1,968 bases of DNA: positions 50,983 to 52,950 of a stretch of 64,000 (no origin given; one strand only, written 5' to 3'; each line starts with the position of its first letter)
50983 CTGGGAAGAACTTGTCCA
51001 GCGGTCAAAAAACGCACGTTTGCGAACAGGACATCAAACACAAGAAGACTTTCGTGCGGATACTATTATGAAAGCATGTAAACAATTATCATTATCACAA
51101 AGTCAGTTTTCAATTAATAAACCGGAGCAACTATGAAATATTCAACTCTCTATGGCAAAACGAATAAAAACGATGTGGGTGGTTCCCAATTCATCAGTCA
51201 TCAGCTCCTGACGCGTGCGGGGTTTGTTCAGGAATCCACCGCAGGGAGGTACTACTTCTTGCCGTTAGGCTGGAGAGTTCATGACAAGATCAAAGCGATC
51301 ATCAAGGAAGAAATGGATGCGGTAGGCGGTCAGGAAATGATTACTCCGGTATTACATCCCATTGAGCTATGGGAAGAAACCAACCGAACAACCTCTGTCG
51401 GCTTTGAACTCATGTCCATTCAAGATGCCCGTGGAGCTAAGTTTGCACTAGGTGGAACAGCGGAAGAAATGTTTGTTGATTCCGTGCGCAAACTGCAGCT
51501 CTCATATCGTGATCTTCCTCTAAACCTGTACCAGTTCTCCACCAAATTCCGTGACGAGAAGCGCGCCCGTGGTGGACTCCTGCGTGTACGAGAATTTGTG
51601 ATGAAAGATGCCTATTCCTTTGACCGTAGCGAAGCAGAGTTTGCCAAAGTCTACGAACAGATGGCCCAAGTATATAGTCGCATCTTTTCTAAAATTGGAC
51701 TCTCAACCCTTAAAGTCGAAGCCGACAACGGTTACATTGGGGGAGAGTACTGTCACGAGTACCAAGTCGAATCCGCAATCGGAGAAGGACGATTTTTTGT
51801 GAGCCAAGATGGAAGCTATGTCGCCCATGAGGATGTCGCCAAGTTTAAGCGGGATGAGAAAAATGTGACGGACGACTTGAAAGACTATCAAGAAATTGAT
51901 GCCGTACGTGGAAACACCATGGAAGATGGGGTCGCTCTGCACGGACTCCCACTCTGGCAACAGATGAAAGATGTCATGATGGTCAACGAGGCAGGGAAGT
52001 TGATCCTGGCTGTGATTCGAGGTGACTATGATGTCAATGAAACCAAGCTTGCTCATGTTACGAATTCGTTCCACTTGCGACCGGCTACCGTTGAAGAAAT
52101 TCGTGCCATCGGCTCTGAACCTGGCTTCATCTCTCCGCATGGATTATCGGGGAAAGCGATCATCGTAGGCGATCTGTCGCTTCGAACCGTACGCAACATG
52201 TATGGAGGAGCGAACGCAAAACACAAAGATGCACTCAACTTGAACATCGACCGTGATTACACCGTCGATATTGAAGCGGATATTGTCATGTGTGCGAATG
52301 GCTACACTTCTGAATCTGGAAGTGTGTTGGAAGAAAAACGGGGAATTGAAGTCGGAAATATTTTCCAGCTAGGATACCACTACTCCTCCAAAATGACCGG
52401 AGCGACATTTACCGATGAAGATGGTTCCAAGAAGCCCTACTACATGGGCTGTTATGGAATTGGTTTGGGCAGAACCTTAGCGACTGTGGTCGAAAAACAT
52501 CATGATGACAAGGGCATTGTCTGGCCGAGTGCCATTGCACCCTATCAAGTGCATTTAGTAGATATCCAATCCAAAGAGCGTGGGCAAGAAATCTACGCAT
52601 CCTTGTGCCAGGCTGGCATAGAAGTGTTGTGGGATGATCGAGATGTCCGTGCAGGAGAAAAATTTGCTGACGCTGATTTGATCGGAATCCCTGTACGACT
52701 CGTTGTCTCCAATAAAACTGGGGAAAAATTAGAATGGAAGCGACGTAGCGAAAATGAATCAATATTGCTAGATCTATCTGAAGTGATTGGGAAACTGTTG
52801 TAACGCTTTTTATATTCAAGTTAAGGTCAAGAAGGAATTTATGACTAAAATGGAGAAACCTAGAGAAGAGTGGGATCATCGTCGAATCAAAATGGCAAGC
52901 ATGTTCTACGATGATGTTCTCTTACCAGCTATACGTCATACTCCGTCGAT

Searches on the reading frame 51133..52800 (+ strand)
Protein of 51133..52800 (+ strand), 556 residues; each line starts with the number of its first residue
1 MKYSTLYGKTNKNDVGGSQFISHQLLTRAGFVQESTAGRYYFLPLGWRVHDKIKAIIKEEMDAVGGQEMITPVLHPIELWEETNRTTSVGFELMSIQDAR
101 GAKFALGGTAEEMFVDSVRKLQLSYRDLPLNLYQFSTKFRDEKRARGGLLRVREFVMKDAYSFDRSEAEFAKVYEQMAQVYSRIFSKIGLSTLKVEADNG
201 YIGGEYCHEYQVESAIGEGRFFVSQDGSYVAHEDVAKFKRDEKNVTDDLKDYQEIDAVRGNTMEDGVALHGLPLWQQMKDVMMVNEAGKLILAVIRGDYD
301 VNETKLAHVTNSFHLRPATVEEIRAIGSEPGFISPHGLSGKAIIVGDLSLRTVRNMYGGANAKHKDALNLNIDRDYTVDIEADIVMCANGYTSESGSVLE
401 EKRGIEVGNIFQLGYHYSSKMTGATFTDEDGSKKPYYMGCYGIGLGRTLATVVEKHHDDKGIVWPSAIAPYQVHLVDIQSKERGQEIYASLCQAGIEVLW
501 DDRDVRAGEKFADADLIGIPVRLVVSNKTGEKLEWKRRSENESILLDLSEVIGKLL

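Call 10: search_protein_families(library=pfam, proteins=[window:51133-52800:+], max_evalue=0.01)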
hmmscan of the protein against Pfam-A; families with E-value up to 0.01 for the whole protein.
window:51133-52800:+ (556 aa): 3 families
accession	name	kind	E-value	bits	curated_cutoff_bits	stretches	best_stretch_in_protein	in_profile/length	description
PF00587.30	tRNA-synt_2b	-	1.9e-29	103.4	29.3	1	98-456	5-179/179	tRNA synthetase class II core domain (G, H, P, S and T)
PF04073.20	tRNA_edit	-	8.2e-14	52.2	25.5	1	261-365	5-111/123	Aminoacyl-tRNA editing domain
PF03129.25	HGTP_anticodon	-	5.4e-13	49.3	21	1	479-555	13-91/94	Anticodon binding domain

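Call 11: find_related_loci(query=window:51133-52800:+, collection=genome_contigs, flank=3000)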
Query window:51133-52800:+ (556 aa) in genome_contigs; peptide patterns used: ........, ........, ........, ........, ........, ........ (x = any residue, [..] = any of these).
600 stretches matched a pattern (row limit reached: there are more); 594 encode a relative of the query (tblastn E <= 1e-3); the best 80 are kept; 80 distinct loci.
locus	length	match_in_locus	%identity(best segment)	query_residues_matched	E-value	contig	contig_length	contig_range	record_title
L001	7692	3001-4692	63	1-552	0e+0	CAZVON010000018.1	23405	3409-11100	MAG TPA_asm: uncultured Gammaproteobacteria bacterium isolate SRP269290_co3_805 genome assembly, contig: NODE_2095_lengt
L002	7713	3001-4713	59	1-556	0e+0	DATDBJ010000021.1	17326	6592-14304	MAG TPA_asm: Candidatus Saccharimonadales bacterium isolate SMAG_U119 k141_2358465, whole genome shotgun sequence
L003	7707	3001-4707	59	1-556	0e+0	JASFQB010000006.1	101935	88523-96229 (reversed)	MAG: Candidatus Woesebacteria bacterium isolate D0819S12metaG_Bin_714 D0819S12metaG_FD_scaffold_7_c1, whole genome shotg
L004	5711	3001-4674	57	1-555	0e+0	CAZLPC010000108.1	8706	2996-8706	MAG TPA_asm: uncultured Anaerolineae bacterium isolate SRP072547_co1_26 genome assembly, contig: NODE_16615_length_8706_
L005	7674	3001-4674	55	1-555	0e+0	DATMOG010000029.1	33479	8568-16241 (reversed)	MAG TPA_asm: Candidatus Sulfotelmatobacter sp. isolate SMAG_U12870 k141_2821515, whole genome shotgun sequence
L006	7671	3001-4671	55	1-545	0e+0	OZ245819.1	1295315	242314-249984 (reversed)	MAG: Candidatus Altimarinota bacterium isolate 8c067c06-5b1f-41bb-8451-b42de601a66a genome assembly, chromosome: 1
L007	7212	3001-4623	56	1-536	0e+0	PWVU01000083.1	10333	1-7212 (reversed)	MAG: Candidatus Kaiserbacteria bacterium isolate CSSed11_315 CS-Sed11-C10746, whole genome shotgun sequence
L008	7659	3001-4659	56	1-554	0e+0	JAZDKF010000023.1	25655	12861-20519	MAG: Candidatus Beckwithbacteria bacterium isolate MEGAHIT-group-0.521 k141_12940992, whole genome shotgun sequence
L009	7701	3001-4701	51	1-543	0e+0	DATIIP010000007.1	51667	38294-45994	MAG TPA_asm: Candidatus Saccharimonadales bacterium isolate SMAG_U15668 k141_164277, whole genome shotgun sequence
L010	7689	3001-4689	52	1-555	2e-180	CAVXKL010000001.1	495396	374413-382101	MAG: uncultured bacterium isolate MFD09567.bin.2.17 genome assembly, contig: contig_36695, whole genome shotgun sequence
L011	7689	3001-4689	51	1-555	3e-179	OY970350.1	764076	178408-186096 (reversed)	MAG: uncultured bacterium isolate MFD09567.bin.c.1 genome assembly, chromosome: 1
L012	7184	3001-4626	50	1-547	5e-177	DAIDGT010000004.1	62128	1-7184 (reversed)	MAG TPA_asm: bacterium isolate clean329 NODE_4_length_62128_cov_4.215011, whole genome shotgun sequence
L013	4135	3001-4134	67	1-371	5e-171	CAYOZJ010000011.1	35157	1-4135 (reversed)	MAG TPA_asm: uncultured Gammaproteobacteria bacterium isolate SRP200132_co1_666 genome assembly, contig: NODE_2065_lengt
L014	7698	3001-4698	47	1-551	5e-168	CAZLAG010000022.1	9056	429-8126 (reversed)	MAG TPA_asm: uncultured Gammaproteobacteria bacterium isolate SRP170004_co1_581 genome assembly, contig: NODE_12477_leng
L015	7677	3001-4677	43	1-555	9e-134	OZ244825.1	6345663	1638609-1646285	MAG: Candidatus Poribacteria bacterium isolate 9ee73198-b11f-455e-92bc-43fc746e3fb5 genome assembly, chromosome: 1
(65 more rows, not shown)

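Call 18: find_related_loci(query=window:51133-52800:+, collection=metagenome_contigs, flank=2500)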
Query window:51133-52800:+ (556 aa) in metagenome_contigs; peptide patterns used: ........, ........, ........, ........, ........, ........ (x = any residue, [..] = any of these).
600 stretches matched a pattern (row limit reached: there are more); 565 encode a relative of the query (tblastn E <= 1e-3); the best 80 are kept; 80 distinct loci.
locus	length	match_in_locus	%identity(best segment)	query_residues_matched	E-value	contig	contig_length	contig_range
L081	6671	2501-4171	69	1-555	0e+0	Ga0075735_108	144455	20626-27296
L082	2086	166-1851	66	1-556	0e+0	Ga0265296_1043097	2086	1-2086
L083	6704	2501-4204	65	1-555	0e+0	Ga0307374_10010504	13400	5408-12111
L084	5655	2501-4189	62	1-555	0e+0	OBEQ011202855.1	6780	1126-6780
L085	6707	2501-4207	62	1-555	0e+0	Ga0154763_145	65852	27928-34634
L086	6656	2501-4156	64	1-555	0e+0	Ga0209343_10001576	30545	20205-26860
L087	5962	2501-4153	61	1-554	0e+0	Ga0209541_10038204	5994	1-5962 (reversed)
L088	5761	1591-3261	60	1-555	0e+0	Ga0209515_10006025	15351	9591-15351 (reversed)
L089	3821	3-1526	63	56-555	0e+0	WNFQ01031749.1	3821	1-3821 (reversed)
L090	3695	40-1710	58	1-543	0e+0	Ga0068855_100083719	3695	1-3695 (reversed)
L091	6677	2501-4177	57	1-556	0e+0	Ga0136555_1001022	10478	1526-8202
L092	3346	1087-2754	57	1-542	0e+0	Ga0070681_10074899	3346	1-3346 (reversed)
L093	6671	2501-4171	57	1-555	0e+0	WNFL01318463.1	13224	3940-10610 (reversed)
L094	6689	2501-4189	56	1-555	0e+0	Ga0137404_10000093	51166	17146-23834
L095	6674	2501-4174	54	1-555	0e+0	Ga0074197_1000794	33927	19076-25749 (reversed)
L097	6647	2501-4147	56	1-543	0e+0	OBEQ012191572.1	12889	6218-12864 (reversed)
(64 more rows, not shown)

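Call 31: search_protein_families(library=pfam, proteins=[L084:1458-2477:+, L097:2175-2441:+], max_evalue=0.01)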
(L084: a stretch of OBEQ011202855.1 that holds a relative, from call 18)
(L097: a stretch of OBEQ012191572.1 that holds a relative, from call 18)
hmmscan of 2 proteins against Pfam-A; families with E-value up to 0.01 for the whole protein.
L084:1458-2477:+ (340 aa): 2 families
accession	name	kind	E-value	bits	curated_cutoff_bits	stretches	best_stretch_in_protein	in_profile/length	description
PF02423.21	OCD_Mu_crystall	-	3.4e-91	305.9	24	1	19-315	14-311/314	Ornithine cyclodeaminase/mu-crystallin family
PF01488.26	Shikimate_DH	-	0.0014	19.1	24.3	1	119-219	2-99/138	Shikimate / quinate 5-dehydrogenase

L097:2175-2441:+ (89 aa): 0 families

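Call 84: list_cluster_members(proteins=[P0001, window:51133-52800:+])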
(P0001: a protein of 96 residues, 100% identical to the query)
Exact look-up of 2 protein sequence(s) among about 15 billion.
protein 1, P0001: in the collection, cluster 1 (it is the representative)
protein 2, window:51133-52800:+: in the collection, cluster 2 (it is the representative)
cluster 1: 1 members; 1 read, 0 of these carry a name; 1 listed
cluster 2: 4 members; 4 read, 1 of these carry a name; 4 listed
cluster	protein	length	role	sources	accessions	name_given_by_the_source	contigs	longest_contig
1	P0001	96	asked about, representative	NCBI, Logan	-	-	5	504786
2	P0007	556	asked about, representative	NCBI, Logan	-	-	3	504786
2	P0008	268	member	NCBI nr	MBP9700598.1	proline--tRNA ligase [Candidatus Woesebacteria bacterium]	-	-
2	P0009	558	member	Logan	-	-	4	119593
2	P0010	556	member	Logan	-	-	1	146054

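Call 87: search_protein_families(library=pfam, proteins=[L087:1781-2485:+], max_evalue=0.01)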
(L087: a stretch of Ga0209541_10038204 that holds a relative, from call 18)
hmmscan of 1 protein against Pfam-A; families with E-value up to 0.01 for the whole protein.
L087:1781-2485:+ (235 aa): 0 families

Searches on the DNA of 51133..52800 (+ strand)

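Call 13: search_rna_families(sources=[L013, L010, L011, L022, L071, L001], threshold=evalue, max_evalue=0.1, show_alignments=5)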
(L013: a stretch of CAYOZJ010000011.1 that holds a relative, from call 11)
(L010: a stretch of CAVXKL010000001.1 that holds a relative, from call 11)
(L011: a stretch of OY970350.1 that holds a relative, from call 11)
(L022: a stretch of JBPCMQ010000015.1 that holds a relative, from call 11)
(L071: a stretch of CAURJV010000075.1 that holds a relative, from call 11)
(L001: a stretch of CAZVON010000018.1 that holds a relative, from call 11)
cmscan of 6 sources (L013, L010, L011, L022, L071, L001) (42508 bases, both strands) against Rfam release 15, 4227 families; matches with E-value up to 0.1: 4.
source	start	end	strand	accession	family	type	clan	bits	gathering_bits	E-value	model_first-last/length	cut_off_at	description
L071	2672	2854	+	RF00230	T-box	Cis-reg; leader;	-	92.2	93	5.2e-19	1-219/219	no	T-box leader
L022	2736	2959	+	RF00230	T-box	Cis-reg; leader;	-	70.4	93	2.1e-13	1-219/219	no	T-box leader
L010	2791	2950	+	RF00230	T-box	Cis-reg; leader;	-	49.4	93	5.4e-08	1-219/219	no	T-box leader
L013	2745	2939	+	RF00230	T-box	Cis-reg; leader;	-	42.3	93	3.7e-06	1-219/219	no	T-box leader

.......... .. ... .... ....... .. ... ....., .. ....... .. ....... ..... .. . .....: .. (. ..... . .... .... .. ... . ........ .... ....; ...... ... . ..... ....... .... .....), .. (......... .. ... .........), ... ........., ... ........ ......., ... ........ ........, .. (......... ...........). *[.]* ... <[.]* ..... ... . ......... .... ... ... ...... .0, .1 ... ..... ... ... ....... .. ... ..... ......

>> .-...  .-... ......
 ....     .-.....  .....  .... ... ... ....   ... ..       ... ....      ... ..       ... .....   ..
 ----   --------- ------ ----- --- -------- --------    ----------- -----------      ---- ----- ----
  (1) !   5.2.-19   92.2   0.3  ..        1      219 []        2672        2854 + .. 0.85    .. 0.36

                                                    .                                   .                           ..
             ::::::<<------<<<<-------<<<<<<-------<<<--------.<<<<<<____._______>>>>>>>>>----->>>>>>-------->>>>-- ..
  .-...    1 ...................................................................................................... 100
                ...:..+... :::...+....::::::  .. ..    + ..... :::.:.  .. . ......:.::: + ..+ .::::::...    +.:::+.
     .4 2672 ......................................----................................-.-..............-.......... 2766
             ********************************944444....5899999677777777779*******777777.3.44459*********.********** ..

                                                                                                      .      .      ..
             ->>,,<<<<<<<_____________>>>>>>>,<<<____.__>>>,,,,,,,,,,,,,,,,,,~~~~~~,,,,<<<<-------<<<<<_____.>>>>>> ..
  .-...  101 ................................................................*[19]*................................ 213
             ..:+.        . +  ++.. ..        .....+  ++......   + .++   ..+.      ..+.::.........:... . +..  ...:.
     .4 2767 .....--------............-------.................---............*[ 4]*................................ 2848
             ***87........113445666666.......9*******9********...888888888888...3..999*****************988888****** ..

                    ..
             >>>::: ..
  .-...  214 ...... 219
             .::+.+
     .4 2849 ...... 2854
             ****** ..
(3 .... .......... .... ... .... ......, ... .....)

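Call 82: search_with_rna_model(model_id=R1, sources=[L031, L032, L033, L034, L035, L036, L037, L038, L039, L040, L041, L042, L043, L044, L045, L046, L047, L048, L049, L050, L051, L052, L053, L054, L055, L056, L057, L058, L059, L060, L061, L062, L063, L064, L065, L066, L067, L068, L069, L070, L072, L073, L074, L075, L076, L077, L078, L079, L080, L111, L112, L113, L114, L115, L116, L117, L118, L119, L120, L121, L122, L123, L124, L125, L126, L127, L128, L129, L130, L131, L132, L133, L134, L135, L136, L137, L138, L139, L141, L142, L143, L144, L145, L146, L147, L148, L149, L150, L151, L152, L153, L155, L156, L157, L158, L159, L160], max_evalue=1)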
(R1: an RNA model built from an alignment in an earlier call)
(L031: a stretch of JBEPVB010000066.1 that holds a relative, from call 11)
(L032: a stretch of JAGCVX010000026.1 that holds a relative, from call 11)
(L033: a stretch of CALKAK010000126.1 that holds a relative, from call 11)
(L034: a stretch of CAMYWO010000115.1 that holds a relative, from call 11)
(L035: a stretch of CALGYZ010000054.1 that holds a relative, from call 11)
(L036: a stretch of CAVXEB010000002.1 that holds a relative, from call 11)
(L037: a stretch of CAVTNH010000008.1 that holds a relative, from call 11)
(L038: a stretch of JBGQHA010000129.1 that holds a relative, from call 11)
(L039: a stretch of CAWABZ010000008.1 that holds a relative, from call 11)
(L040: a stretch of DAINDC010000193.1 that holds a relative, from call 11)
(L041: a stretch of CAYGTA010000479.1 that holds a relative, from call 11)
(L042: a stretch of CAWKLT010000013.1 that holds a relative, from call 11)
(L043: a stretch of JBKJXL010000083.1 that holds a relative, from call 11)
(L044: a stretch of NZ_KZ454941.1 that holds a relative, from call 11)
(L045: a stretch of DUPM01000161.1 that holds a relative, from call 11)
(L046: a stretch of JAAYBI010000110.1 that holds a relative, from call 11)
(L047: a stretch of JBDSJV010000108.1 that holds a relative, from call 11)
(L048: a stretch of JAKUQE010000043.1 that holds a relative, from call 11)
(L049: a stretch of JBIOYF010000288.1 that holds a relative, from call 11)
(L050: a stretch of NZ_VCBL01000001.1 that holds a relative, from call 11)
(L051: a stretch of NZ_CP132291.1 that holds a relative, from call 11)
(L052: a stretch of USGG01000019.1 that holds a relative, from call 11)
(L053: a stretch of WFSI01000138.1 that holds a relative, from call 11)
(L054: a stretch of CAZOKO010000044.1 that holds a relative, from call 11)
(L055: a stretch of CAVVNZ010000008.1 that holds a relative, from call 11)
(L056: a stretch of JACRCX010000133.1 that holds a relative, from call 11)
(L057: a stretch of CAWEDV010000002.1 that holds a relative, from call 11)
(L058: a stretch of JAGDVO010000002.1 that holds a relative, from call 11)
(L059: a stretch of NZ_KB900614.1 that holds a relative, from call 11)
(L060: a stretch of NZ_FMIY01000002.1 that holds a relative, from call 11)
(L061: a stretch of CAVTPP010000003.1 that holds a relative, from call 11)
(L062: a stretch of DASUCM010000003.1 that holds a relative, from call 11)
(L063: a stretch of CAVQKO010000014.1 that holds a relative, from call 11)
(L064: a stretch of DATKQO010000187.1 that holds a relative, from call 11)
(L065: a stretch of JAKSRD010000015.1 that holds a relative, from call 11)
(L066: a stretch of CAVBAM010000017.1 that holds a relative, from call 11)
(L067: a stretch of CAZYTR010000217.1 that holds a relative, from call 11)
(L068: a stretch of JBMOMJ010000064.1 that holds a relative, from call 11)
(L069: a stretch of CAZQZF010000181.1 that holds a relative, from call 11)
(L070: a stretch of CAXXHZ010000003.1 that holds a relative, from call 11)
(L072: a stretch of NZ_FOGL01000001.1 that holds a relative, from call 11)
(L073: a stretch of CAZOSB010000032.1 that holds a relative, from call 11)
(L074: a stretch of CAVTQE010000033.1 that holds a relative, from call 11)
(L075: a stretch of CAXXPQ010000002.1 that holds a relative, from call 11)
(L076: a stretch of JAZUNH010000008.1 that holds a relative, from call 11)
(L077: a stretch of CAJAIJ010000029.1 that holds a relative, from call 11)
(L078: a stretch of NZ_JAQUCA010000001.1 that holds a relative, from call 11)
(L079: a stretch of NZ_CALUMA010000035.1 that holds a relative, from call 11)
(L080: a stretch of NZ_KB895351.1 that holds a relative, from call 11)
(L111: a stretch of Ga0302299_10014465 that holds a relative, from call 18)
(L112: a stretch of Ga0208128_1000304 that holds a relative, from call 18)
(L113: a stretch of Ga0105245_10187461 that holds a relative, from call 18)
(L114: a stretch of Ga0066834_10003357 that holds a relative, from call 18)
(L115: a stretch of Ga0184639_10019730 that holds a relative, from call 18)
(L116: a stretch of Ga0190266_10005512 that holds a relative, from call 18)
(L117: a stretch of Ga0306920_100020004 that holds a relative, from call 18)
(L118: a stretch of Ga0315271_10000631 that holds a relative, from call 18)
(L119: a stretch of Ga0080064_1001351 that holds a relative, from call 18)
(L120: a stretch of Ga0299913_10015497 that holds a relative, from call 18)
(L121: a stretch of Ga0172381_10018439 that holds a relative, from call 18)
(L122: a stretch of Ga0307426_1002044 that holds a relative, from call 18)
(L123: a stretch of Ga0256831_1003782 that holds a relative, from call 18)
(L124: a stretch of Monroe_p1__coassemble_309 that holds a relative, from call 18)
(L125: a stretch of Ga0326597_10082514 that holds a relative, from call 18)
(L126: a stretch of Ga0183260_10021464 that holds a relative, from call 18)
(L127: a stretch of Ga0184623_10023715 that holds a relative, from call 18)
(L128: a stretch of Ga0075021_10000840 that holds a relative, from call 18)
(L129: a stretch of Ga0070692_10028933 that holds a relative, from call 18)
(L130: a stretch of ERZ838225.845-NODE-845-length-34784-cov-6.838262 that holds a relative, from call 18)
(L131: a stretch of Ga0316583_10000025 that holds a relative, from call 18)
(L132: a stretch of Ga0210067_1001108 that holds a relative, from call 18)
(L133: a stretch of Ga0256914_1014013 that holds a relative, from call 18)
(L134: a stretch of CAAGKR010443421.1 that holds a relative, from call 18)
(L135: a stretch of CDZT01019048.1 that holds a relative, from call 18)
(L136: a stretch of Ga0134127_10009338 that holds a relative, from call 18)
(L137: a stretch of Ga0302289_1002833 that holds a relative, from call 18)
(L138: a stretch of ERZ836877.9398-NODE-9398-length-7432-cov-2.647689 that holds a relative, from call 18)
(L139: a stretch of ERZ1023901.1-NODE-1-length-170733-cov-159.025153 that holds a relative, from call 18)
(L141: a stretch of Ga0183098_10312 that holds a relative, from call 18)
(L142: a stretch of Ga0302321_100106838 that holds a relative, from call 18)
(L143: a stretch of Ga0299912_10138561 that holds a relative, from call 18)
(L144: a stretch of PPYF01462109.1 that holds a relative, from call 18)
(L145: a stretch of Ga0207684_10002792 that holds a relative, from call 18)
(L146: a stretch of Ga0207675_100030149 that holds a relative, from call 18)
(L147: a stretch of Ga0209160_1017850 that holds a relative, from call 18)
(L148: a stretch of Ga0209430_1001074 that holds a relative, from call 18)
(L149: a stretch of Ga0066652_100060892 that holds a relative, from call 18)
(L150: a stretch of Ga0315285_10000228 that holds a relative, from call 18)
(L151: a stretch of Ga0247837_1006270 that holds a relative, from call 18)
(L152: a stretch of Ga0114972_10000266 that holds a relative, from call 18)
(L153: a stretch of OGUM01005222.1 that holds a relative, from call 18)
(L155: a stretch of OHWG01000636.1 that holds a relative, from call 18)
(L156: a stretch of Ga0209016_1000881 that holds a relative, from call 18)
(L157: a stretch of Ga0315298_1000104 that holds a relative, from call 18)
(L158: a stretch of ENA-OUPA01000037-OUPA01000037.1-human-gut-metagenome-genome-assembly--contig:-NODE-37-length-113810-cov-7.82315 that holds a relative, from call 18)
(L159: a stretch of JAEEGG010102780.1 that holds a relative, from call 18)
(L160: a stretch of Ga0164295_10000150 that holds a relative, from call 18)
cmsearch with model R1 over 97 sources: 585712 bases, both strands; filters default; matches with E-value up to 1: 0.
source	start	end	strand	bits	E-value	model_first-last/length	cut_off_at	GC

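Call 88: search_rna_families(sources=[L087, L084, L005, L083, L094, L097, L161, L162], threshold=evalue, max_evalue=0.1)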
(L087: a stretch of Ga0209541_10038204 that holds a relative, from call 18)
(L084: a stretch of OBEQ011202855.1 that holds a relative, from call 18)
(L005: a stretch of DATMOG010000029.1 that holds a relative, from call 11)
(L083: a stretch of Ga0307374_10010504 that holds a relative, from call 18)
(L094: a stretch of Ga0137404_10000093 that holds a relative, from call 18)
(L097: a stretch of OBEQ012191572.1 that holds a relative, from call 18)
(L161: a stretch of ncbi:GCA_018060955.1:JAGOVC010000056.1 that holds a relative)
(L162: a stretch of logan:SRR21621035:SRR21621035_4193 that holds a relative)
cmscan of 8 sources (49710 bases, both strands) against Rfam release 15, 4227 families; matches with E-value up to 0.1: 7.
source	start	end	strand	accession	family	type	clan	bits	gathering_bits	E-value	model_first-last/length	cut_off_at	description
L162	2782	2951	+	RF00230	T-box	Cis-reg; leader;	-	40.1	93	1.6e-05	1-219/219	no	T-box leader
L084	1078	1300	+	RF00230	T-box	Cis-reg; leader;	-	38.8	93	3.4e-05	1-219/219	no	T-box leader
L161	2726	2953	+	RF00230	T-box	Cis-reg; leader;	-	36.1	93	0.00017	1-219/219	no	T-box leader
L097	1926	2134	+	RF00230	T-box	Cis-reg; leader;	-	31.3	93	0.0029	1-219/219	no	T-box leader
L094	1183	1356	+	RF00230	T-box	Cis-reg; leader;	-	29.8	93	0.0073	1-219/219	no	T-box leader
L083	1132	1333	+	RF00230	T-box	Cis-reg; leader;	-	26.2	93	0.059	1-219/219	no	T-box leader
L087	1565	1744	+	RF00230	T-box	Cis-reg; leader;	-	25.8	93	0.076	1-219/219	no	T-box leader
